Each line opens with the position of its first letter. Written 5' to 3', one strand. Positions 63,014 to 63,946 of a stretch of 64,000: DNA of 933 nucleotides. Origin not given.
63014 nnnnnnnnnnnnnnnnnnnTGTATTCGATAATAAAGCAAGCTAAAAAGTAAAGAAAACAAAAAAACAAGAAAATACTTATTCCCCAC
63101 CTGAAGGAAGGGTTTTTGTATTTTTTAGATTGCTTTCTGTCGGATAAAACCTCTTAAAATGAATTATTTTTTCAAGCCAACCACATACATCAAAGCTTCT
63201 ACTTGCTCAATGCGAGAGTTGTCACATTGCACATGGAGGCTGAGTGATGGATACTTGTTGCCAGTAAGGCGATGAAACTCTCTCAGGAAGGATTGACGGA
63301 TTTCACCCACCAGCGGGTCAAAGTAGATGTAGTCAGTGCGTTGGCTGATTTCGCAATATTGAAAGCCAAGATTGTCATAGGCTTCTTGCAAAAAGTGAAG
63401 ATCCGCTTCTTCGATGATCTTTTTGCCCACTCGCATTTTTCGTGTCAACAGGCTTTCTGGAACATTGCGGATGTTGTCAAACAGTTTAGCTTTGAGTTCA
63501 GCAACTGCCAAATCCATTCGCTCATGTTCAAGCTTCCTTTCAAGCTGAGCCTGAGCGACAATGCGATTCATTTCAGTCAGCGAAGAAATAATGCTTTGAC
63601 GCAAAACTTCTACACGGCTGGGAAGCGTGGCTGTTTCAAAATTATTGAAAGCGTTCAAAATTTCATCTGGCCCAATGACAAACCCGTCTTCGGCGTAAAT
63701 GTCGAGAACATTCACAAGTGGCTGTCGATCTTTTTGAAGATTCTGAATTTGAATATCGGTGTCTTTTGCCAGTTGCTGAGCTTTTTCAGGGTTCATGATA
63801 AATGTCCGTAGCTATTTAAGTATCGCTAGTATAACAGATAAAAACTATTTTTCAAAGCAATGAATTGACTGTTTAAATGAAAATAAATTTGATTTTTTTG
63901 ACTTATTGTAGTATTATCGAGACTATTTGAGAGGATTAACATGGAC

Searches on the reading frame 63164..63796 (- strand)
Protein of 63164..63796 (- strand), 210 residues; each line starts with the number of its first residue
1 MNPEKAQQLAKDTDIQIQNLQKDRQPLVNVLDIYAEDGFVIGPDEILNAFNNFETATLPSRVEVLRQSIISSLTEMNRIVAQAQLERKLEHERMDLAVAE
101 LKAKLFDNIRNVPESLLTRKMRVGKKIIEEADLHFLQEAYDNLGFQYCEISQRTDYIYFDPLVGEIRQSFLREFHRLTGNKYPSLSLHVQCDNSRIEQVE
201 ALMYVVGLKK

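Call 4: search_protein_families(library=pfam, proteins=[window:63164-63796:-], max_evalue=0.1)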
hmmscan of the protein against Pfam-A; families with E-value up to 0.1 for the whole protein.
window:63164-63796:- (210 aa): 0 families

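Call 5: search_protein_families(library=ncbifam, proteins=[window:63164-63796:-], max_evalue=0.1)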
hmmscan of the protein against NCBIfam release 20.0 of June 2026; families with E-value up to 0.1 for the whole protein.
window:63164-63796:- (210 aa): 0 families

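Call 6: search_protein_families(library=phrogs, proteins=[window:63164-63796:-], max_evalue=0.01)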
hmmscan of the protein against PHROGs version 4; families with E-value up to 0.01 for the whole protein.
window:63164-63796:- (210 aa): 0 families

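Call 38: find_homologous_proteins(query=window:63167-63796:-)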
Query window:63167-63796:- (210 aa): 48 proteins with E <= 0.001 among 218 candidates.
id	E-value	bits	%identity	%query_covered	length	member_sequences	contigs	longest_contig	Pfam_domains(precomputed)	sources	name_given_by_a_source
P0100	9.7e-132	455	100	100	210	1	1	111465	-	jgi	jgi:hypothetical protein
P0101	3.5e-130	450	99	100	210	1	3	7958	-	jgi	jgi:hypothetical protein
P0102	1.4e-127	441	98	100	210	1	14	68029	-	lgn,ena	-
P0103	2.0e-127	441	97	100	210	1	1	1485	-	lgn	-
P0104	2.6e-127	440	97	100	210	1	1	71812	-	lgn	-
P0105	3.7e-127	440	97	100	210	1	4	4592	-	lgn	-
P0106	8.4e-127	439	97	100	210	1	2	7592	-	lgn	-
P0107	9.1e-127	439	96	100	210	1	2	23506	-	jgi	jgi:hypothetical protein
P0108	9.4e-127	438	97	100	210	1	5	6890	-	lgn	-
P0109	1.9e-126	437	97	100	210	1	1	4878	-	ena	-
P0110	2.2e-126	437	97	100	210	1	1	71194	-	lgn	-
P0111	2.9e-126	437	97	100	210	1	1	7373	-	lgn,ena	-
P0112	2.9e-126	437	96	100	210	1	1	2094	-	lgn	-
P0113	3.0e-126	437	97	100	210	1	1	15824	-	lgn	-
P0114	3.0e-126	437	97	100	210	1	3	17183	-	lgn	-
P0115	3.5e-126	437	96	100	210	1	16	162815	-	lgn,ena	-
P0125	1.4e-125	435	96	100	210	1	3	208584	-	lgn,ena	-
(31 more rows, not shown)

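Call 39: find_encoding_contigs(protein=P0115, flank=3500, max_places=5)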
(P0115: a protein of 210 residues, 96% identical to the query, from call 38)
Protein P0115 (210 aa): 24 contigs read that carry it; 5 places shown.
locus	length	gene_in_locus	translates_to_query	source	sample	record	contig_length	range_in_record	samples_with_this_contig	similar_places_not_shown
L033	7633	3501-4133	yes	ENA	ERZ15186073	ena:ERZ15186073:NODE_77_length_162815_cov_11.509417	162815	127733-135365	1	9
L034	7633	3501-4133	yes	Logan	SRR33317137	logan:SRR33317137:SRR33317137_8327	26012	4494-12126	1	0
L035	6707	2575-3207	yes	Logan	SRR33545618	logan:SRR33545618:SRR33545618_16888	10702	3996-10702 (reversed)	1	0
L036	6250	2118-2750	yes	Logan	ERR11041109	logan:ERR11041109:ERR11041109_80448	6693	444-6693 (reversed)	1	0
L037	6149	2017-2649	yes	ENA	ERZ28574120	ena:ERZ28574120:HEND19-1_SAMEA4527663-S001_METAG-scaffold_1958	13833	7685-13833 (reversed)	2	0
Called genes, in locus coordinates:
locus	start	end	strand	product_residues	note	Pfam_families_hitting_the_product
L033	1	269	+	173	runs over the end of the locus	-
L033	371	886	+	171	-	-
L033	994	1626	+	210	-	-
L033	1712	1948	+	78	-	-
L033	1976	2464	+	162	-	-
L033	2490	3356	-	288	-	-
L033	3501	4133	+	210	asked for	-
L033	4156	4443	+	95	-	-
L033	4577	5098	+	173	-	-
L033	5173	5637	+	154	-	-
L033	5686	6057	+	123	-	-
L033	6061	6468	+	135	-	-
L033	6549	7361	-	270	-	-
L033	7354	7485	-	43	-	-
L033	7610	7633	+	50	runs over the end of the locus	-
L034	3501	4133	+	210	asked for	-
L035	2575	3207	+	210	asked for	-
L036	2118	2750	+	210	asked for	-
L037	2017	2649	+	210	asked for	-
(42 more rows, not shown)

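Call 40: find_encoding_contigs(protein=P0125, flank=3500, max_places=3)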
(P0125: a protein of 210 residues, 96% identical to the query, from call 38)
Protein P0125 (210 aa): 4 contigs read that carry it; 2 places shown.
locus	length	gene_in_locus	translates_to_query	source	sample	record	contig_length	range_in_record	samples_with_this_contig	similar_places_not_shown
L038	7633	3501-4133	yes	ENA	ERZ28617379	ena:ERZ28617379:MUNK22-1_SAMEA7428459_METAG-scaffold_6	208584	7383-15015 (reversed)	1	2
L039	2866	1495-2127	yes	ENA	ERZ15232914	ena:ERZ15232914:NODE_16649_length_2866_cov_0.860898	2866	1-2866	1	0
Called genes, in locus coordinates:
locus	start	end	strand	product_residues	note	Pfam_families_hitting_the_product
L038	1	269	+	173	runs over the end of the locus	-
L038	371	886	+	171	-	-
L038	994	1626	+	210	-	-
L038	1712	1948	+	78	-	-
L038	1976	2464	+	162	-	-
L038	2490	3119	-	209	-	-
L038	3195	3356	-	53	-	-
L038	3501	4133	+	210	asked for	-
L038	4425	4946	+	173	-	-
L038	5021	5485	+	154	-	-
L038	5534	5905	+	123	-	-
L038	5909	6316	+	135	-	-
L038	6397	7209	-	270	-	-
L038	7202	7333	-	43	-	-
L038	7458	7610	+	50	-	-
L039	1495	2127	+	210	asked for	-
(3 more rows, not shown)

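Call 42: find_encoding_contigs(protein=P0102, flank=3000, max_places=8)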
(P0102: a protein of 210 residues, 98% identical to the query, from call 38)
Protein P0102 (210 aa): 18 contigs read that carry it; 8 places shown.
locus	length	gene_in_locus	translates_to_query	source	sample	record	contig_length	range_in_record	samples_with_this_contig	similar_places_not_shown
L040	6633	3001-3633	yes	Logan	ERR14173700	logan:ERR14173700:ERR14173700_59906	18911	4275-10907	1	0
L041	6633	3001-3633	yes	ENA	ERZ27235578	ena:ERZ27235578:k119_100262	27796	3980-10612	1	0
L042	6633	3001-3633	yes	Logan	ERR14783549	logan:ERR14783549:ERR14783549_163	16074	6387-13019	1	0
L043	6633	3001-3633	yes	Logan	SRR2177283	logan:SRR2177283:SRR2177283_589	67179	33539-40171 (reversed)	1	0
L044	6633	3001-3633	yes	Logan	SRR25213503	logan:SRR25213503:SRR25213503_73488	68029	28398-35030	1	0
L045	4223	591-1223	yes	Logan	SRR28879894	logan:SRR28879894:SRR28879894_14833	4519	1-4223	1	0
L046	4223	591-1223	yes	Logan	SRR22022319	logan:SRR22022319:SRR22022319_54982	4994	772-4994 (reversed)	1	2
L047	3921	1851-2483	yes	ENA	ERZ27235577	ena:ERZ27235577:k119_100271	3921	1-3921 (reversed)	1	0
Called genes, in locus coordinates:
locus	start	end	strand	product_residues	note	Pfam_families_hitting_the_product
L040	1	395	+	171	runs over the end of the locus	-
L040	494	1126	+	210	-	-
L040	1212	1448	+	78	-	-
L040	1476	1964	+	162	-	-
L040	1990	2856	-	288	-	-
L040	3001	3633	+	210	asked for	-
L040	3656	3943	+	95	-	-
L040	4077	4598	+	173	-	-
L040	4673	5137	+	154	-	-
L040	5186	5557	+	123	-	-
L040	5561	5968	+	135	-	-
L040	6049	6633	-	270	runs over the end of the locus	-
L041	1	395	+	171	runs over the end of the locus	-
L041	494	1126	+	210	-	-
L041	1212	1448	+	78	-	-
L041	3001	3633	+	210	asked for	-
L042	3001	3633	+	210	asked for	-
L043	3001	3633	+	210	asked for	-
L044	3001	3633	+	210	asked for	-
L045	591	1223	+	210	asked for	-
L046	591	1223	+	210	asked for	-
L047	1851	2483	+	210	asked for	-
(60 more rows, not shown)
